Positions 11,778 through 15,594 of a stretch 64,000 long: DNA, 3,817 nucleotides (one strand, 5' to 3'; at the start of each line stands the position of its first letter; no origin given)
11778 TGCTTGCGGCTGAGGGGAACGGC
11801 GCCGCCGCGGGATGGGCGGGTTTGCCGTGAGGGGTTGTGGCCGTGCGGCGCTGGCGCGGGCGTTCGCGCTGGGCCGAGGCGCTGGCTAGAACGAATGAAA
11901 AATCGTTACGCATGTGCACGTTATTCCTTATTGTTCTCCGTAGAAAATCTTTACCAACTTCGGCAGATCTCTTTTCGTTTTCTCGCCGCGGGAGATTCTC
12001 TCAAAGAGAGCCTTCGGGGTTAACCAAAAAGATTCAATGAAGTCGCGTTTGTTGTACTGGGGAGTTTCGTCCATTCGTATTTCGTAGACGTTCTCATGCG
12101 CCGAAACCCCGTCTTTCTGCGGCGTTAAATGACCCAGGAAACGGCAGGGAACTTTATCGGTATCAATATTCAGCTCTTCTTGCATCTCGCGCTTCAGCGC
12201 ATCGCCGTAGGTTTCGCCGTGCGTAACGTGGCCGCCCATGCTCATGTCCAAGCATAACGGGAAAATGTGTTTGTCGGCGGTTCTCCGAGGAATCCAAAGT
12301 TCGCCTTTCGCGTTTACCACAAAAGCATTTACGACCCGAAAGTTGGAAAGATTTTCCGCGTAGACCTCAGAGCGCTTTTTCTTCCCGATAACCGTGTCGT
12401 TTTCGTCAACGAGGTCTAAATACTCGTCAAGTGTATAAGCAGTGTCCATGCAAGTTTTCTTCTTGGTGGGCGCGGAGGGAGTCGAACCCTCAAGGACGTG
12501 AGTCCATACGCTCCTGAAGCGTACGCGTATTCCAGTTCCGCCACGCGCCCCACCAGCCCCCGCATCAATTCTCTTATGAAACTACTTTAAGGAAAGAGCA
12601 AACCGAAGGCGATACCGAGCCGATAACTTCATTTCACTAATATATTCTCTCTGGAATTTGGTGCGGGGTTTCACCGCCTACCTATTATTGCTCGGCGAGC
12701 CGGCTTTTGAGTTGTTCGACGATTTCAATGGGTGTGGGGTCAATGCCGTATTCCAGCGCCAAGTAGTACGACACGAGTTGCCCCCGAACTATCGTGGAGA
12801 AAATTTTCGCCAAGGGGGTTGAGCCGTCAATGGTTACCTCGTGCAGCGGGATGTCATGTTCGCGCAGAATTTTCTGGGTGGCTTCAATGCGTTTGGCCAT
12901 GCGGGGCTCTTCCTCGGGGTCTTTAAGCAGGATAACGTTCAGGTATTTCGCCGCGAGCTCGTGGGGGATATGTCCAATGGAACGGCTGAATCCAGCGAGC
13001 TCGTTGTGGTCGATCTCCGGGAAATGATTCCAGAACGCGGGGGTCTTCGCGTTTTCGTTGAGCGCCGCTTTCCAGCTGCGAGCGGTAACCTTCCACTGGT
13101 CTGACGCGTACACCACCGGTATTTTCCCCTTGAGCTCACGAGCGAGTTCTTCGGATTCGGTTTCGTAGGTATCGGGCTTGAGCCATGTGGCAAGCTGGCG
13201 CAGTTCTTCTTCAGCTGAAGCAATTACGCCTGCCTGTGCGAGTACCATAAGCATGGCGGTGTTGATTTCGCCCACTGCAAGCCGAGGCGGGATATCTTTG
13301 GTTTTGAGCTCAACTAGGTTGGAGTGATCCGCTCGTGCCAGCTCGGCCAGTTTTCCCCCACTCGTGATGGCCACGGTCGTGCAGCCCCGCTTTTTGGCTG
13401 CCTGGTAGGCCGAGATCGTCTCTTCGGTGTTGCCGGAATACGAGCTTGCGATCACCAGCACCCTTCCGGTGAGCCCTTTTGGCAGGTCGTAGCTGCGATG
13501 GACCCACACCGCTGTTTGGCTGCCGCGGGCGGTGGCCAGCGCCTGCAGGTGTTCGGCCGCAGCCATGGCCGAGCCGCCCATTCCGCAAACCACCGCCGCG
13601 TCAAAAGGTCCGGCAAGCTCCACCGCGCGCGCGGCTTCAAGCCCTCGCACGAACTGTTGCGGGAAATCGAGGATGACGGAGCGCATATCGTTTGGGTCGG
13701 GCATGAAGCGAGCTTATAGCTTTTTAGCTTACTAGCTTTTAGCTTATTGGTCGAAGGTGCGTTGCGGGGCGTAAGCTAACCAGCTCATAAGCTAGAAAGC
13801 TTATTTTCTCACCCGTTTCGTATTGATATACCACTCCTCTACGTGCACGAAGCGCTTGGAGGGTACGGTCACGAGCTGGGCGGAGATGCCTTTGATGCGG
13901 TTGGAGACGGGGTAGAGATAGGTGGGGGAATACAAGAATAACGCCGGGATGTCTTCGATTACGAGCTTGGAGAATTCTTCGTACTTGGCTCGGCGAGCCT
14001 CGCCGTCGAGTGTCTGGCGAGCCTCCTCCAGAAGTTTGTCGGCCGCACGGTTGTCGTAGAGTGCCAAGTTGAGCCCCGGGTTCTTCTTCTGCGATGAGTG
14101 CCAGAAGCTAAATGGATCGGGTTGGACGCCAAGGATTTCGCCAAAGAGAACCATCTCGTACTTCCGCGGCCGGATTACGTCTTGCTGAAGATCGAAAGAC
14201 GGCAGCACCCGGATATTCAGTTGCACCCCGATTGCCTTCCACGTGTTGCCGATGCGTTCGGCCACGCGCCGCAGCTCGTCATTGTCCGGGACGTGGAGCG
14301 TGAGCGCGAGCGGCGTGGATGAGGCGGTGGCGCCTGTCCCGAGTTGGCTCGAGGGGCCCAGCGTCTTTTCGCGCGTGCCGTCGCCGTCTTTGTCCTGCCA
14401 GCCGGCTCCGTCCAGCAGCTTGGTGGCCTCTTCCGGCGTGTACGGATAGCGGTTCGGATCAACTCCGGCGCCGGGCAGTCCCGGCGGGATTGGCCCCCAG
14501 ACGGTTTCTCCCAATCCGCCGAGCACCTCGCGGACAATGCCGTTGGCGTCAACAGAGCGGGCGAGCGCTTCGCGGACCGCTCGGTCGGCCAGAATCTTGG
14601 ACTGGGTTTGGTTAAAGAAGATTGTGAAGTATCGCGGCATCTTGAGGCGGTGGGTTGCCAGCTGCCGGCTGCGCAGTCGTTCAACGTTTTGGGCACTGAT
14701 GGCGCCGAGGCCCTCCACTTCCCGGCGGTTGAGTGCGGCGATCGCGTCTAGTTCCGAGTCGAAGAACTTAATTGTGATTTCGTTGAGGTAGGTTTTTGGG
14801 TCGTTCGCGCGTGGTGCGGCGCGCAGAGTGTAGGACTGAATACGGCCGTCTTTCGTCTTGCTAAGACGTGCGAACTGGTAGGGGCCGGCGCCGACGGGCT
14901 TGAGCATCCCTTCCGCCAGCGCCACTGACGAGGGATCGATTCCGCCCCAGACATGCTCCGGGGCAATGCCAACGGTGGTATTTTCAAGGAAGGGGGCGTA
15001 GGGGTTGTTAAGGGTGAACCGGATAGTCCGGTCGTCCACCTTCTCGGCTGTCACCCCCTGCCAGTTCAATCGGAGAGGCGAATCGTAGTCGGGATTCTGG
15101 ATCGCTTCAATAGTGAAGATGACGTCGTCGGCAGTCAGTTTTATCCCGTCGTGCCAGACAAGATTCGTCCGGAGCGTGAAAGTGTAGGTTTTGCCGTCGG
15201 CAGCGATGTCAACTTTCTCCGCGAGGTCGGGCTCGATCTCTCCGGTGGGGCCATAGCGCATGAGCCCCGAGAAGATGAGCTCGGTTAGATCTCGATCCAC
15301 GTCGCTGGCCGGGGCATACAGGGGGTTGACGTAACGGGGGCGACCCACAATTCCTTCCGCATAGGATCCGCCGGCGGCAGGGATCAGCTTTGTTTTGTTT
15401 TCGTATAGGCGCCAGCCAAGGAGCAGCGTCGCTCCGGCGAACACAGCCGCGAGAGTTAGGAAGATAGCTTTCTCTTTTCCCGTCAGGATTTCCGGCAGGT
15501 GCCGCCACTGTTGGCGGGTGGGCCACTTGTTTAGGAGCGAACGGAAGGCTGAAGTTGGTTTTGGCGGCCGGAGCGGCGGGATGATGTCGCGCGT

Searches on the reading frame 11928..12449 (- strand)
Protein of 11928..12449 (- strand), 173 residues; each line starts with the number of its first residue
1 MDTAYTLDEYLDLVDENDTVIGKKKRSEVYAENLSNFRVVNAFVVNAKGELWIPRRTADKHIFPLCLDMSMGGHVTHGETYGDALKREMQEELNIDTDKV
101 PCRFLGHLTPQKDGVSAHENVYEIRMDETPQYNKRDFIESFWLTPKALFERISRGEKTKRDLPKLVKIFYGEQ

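Call 86: search_protein_families(library=pfam, proteins=[window:11928-12449:-], max_evalue=0.001)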
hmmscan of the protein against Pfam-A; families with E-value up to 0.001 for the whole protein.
window:11928-12449:- (173 aa): 1 family
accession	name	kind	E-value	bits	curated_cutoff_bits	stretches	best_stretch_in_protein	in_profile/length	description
PF00293.34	NUDIX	-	5e-11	43.2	21.1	1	38-152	4-120/134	NUDIX domain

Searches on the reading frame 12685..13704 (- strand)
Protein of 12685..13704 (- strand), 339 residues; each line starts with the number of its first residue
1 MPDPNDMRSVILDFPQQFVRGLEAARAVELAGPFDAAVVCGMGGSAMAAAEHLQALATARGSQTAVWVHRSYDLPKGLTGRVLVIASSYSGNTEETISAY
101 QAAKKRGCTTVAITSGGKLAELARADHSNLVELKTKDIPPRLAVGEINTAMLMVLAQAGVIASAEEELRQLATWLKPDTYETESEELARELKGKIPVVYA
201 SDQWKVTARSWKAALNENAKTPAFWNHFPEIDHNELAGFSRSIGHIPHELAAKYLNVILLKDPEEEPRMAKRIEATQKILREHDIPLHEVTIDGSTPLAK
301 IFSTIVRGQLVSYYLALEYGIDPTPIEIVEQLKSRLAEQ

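Call 86: search_protein_families(library=pfam, proteins=[window:12685-13704:-], max_evalue=0.001)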
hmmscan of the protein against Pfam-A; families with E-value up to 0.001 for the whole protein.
window:12685-13704:- (339 aa): 3 families
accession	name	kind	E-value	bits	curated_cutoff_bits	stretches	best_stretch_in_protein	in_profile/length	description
PF10432.14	bact-PGI_C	-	6.8e-47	159.6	24.5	1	182-336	3-151/151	Bacterial phospho-glucose isomerase C-terminal SIS domain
PF13580.11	SIS_2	-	4e-06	27.3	27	1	74-115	98-138/138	SIS domain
PF01380.27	SIS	-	4.1e-06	27.1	25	1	38-155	9-125/131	SIS domain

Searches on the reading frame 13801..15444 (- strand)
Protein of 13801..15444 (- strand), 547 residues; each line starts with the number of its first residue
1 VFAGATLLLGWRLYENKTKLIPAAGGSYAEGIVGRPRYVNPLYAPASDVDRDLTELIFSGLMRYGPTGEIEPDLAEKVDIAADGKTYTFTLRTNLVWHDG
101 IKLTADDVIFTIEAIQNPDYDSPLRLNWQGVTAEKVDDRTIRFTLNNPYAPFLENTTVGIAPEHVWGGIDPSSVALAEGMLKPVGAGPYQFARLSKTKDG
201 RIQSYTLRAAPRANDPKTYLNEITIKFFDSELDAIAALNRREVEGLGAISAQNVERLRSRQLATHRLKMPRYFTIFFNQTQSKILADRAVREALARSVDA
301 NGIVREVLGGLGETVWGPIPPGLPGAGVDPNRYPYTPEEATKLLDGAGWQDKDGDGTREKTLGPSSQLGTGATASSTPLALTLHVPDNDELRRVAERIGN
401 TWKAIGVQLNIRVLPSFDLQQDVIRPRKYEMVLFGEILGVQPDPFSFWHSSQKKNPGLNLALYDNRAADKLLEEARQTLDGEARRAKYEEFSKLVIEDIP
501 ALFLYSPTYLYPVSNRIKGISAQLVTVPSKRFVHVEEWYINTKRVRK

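Call 82: search_protein_families(library=pfam, proteins=[window:13801-15444:-], max_evalue=0.001)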
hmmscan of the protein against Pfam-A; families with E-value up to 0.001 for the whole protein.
window:13801-15444:- (547 aa): 1 family
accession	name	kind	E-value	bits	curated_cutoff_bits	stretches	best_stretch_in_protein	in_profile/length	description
PF00496.27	SBP_bac_5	-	4.4e-70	237.1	32.4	1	69-453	1-363/368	Bacterial extracellular solute-binding proteins, family 5 Middle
